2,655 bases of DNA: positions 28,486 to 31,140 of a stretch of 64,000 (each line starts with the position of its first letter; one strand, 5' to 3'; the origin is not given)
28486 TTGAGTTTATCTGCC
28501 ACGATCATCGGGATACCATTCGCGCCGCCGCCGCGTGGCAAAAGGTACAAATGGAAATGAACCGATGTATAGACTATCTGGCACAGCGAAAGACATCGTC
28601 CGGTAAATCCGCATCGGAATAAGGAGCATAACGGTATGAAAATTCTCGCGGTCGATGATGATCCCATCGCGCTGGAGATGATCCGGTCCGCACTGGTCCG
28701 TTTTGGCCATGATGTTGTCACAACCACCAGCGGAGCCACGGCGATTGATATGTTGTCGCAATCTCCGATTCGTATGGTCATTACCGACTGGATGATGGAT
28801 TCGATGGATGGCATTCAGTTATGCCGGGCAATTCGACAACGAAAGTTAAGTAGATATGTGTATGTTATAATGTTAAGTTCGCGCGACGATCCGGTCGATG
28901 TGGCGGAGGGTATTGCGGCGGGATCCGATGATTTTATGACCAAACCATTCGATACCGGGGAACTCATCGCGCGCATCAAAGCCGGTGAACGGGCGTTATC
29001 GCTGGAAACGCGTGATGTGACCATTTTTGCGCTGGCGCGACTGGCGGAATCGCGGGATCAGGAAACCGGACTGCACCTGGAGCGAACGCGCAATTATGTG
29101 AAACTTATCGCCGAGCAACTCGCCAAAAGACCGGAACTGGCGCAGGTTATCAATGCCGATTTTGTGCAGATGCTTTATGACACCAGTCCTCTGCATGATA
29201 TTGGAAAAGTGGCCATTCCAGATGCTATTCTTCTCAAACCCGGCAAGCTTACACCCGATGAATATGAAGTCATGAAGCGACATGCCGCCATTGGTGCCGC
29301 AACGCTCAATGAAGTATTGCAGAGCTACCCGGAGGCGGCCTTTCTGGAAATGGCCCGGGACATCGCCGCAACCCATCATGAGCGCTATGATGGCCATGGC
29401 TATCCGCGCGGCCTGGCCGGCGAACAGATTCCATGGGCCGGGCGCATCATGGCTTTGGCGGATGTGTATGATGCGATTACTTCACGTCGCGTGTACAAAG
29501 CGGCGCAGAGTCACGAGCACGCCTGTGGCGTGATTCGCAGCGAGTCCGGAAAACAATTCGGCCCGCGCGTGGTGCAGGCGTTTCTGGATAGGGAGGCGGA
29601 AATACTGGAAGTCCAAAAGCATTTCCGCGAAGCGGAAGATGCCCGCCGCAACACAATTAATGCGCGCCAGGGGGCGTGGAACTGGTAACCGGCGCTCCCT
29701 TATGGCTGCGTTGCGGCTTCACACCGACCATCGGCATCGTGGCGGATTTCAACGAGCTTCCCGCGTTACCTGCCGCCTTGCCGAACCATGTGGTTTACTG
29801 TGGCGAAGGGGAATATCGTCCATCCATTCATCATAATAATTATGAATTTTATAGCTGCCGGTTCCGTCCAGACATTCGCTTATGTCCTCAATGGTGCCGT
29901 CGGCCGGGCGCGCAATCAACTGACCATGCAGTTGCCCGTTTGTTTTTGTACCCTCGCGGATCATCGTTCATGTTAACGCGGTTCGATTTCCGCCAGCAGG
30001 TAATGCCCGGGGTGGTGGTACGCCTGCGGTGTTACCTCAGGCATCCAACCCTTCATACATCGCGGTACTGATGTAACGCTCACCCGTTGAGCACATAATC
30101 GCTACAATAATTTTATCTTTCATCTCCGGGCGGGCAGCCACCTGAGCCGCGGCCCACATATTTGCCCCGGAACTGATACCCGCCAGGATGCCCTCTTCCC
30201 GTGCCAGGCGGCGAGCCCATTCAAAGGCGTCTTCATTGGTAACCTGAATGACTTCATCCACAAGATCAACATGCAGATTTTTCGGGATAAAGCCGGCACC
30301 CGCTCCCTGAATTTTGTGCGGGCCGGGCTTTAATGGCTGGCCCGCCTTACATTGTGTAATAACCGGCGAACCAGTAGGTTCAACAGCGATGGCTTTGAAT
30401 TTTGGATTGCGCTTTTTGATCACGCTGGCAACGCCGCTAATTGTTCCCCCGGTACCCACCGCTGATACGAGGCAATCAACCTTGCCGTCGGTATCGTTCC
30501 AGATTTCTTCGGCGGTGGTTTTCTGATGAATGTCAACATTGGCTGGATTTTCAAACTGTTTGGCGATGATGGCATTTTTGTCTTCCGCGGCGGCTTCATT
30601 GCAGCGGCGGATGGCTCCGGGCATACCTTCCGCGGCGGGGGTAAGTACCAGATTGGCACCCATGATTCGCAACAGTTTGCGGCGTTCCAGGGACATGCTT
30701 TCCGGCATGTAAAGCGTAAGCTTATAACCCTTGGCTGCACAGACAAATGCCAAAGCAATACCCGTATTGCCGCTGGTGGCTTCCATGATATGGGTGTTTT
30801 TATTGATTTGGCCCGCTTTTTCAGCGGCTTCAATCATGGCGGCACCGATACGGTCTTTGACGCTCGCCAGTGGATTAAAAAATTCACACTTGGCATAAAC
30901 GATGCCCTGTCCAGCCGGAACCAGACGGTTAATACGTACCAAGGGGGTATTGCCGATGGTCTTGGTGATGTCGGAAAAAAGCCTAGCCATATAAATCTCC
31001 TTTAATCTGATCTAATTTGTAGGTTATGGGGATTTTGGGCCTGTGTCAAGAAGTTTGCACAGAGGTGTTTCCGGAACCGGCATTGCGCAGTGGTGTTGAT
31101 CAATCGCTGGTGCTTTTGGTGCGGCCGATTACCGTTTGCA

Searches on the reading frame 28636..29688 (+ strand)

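Call 8: search_protein_families(library=pfam, proteins=[window:28636-29688:+])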
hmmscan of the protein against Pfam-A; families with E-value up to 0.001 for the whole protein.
window:28636-29688:+ (350 aa): 3 families
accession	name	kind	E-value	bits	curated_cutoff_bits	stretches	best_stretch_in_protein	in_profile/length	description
PF13487.12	HD_5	-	8.7e-30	104.1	27.2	1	133-312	3-170/170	HD domain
PF00072.30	Response_reg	-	3.9e-25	88.6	30.2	1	3-115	1-111/111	Response regulator receiver domain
PF01966.28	HD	-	1.1e-13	51.9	22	1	155-280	12-115/116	HD domain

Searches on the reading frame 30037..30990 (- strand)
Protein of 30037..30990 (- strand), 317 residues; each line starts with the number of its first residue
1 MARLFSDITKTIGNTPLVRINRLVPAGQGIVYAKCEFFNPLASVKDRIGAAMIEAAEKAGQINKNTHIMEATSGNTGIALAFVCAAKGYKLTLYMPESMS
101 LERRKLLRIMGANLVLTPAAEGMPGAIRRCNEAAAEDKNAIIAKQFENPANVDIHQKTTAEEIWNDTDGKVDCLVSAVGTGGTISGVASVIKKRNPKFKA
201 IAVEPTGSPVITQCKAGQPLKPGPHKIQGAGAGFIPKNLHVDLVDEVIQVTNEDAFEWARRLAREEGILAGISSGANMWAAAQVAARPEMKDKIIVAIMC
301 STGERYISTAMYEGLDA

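Call 3: search_protein_families(library=pfam, proteins=[window:30037-30990:-])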
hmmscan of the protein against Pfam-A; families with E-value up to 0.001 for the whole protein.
window:30037-30990:- (317 aa): 1 family
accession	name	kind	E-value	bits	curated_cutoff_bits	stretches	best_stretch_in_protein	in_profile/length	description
PF00291.31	PALP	-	6.1e-81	272.4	35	1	8-300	1-294/295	Pyridoxal-phosphate dependent enzyme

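Call 4: search_protein_families(library=ncbifam, proteins=[window:30037-30990:-])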
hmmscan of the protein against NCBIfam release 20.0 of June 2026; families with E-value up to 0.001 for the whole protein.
window:30037-30990:- (317 aa): 37 families (the best 25 are shown)
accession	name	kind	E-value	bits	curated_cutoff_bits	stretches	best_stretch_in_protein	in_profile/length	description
TIGR01139.1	cysK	equivalog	1.4e-131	438.2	350.95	1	8-312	1-298/298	cysteine synthase A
TIGR01136.1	cysKM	subfamily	4.7e-127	423.5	344.15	1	8-312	1-299/299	cysteine synthase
NF007989.0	PRK10717.1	equivalog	7.7e-109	363.8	387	1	3-312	3-318/334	cysteine synthase A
TIGR01137.1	cysta_beta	equivalog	8.4e-87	291.7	510.25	1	6-310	3-309/457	cystathionine beta-synthase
NF008735.0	PRK11761.1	equivalog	6.5e-85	285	413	1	6-313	4-295/296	cysteine synthase CysM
TIGR01138.1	cysM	equivalog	4.8e-82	275.8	394.2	1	8-312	2-290/290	cysteine synthase B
TIGR03945.1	PLP_SbnA_fam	equivalog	1.6e-69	234.3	349.95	1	8-309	1-297/304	2,3-diaminopropionate biosynthesis protein SbnA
NF053679.1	CysteaSynCapA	equivalog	5.1e-68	229.3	600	1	4-309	6-317/329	cysteate synthase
NF005292.0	PRK06815.1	equivalog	5.1e-24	84.9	371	1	8-301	15-305/320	threonine/serine dehydratase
NF006094.0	PRK08246.1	subfamily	1.5e-23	83.7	331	1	6-300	15-300/310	serine/threonine dehydratase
NF006390.0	PRK08639.1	equivalog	4.2e-23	82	421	1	7-299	18-310/418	threonine ammonia-lyase IlvA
TIGR02079.1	THD1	equivalog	1.2e-20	73.7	440.55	1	7-300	9-303/410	threonine ammonia-lyase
TIGR01127.1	ilvA_1Cterm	equivalog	1.5e-20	73.5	378.75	1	15-300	1-282/380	threonine ammonia-lyase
NF052478.1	CystDsulMYC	equivalog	6.4e-20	71.7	600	1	31-310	39-324/354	L-cysteine desulfhydrase Cds1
TIGR01124.1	ilvA_2Cterm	equivalog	1.7e-16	59.9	411.3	1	8-219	11-216/499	threonine ammonia-lyase, biosynthetic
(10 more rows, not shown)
